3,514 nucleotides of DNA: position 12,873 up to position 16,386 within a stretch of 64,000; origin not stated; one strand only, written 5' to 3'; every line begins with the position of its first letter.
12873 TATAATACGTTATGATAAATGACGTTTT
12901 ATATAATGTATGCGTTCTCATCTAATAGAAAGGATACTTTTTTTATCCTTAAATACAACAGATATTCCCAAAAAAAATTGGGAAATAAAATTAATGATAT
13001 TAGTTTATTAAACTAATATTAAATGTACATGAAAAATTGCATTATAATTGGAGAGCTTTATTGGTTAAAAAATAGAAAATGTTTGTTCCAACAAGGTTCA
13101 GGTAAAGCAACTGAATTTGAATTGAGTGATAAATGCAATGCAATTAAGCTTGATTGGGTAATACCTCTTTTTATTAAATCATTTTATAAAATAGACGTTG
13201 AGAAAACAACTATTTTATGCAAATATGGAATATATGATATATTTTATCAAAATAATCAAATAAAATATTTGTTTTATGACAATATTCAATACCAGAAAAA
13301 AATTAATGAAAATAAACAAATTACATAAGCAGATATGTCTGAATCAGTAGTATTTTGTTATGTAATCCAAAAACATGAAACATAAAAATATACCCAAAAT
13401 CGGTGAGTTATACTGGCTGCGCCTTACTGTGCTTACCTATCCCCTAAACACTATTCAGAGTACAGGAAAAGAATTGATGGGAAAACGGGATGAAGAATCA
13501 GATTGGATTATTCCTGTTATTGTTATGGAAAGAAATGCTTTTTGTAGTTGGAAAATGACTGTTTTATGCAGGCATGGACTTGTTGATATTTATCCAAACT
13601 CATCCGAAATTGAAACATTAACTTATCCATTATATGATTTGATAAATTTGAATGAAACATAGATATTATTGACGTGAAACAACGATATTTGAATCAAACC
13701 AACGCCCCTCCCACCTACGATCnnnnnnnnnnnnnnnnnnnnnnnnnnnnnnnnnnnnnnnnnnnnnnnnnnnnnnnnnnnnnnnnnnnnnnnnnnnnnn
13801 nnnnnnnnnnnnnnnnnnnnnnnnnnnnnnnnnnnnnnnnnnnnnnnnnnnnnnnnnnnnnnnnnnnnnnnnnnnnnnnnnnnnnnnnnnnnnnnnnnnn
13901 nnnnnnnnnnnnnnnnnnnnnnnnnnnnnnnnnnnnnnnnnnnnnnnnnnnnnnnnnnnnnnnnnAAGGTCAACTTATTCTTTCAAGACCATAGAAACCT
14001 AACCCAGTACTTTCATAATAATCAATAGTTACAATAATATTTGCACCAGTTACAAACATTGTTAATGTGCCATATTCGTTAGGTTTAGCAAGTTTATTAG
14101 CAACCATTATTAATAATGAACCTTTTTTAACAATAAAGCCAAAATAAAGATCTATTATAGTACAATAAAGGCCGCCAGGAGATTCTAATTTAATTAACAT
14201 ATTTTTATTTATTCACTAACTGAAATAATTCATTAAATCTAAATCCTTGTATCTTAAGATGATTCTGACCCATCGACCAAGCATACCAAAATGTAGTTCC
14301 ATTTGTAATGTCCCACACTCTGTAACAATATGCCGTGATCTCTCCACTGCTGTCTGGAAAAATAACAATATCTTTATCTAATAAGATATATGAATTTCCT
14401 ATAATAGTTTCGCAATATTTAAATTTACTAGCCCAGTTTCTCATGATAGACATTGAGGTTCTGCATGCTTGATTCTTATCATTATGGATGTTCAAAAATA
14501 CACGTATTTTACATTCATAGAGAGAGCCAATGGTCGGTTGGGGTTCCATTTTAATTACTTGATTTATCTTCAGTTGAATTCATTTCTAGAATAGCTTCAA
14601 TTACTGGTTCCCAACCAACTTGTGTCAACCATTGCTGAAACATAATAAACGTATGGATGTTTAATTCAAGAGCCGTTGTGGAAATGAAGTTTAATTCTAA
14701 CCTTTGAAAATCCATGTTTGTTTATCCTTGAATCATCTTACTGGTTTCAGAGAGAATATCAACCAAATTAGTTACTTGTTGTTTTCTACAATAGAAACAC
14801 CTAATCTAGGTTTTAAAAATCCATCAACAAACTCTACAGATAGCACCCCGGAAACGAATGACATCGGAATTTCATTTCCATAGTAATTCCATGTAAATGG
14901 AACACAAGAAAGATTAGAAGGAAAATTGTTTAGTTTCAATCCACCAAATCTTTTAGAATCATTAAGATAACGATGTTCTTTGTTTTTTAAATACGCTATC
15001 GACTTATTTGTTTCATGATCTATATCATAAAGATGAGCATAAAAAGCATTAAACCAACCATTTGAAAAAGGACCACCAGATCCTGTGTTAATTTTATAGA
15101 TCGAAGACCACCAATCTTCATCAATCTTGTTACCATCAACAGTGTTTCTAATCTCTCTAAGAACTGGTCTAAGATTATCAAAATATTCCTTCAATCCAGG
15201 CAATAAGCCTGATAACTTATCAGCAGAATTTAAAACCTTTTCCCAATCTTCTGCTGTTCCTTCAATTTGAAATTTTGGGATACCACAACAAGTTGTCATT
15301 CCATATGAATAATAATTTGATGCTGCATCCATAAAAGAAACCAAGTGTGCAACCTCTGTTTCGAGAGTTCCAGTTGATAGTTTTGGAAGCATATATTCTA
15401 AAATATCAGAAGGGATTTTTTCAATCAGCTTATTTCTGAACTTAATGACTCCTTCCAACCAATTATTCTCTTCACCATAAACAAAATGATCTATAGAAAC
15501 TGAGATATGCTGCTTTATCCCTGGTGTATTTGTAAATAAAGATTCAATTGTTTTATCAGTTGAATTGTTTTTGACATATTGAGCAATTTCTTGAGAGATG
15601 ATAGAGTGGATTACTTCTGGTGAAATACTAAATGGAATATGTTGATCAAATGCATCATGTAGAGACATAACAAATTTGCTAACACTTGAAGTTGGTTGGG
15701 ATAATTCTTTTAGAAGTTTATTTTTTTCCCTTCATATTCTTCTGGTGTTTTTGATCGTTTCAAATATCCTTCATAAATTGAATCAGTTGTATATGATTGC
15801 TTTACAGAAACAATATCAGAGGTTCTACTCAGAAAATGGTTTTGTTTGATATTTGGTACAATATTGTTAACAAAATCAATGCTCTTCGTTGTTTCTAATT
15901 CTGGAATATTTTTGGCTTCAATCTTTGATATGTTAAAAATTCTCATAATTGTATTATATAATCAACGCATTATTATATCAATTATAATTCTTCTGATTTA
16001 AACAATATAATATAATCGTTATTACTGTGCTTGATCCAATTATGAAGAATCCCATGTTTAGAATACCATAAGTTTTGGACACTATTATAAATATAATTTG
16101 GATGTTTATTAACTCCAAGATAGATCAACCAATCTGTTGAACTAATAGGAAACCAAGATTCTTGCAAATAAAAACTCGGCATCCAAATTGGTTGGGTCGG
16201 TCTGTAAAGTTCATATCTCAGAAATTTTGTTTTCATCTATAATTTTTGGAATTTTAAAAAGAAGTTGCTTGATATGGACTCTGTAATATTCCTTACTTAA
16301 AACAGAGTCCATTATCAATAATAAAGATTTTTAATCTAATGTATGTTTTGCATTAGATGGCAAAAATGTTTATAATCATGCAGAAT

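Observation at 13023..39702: Expansion of at least 30 paralogs of an unassigned small-protein family (GxLY ... DWLIYLG ... FLxKG ... FxxIS)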

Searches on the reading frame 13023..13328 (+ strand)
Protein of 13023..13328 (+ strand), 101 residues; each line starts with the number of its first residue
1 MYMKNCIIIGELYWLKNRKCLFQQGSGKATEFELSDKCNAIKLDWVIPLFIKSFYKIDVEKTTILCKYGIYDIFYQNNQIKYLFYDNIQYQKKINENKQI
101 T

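Call 7: search_protein_families(library=pfam, max_evalue=1, proteins=[window:13023-13328:+])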
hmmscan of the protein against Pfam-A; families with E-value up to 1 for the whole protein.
window:13023-13328:+ (101 aa): 0 families

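Call 8: search_protein_families(library=phrogs, max_evalue=1, proteins=[window:13023-13328:+])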
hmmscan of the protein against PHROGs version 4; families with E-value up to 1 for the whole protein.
window:13023-13328:+ (101 aa): 0 families

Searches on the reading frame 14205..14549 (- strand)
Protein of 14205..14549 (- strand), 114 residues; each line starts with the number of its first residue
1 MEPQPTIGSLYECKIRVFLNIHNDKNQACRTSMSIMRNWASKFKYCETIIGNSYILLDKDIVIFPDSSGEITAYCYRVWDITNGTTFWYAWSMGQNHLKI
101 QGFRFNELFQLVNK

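Call 38: search_protein_families(library=pfam, max_evalue=0.01, proteins=[window:14205-14549:-])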
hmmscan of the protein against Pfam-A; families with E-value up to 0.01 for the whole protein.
window:14205-14549:- (114 aa): 0 families

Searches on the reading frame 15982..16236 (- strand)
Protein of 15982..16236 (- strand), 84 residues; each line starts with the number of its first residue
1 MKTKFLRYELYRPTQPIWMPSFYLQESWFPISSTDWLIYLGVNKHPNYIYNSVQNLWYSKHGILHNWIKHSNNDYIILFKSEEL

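Call 7: search_protein_families(library=pfam, max_evalue=1, proteins=[window:15982-16236:-])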
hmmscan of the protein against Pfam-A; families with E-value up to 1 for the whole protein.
window:15982-16236:- (84 aa): 1 family
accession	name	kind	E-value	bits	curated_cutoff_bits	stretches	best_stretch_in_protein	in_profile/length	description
PF18533.6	DUF5622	-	0.031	14.8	25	1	44-79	2-38/66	Domain of unknown function (DUF5622)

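Call 8: search_protein_families(library=phrogs, max_evalue=1, proteins=[window:15982-16236:-])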
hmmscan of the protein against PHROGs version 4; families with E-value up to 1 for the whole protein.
window:15982-16236:- (84 aa): 0 families
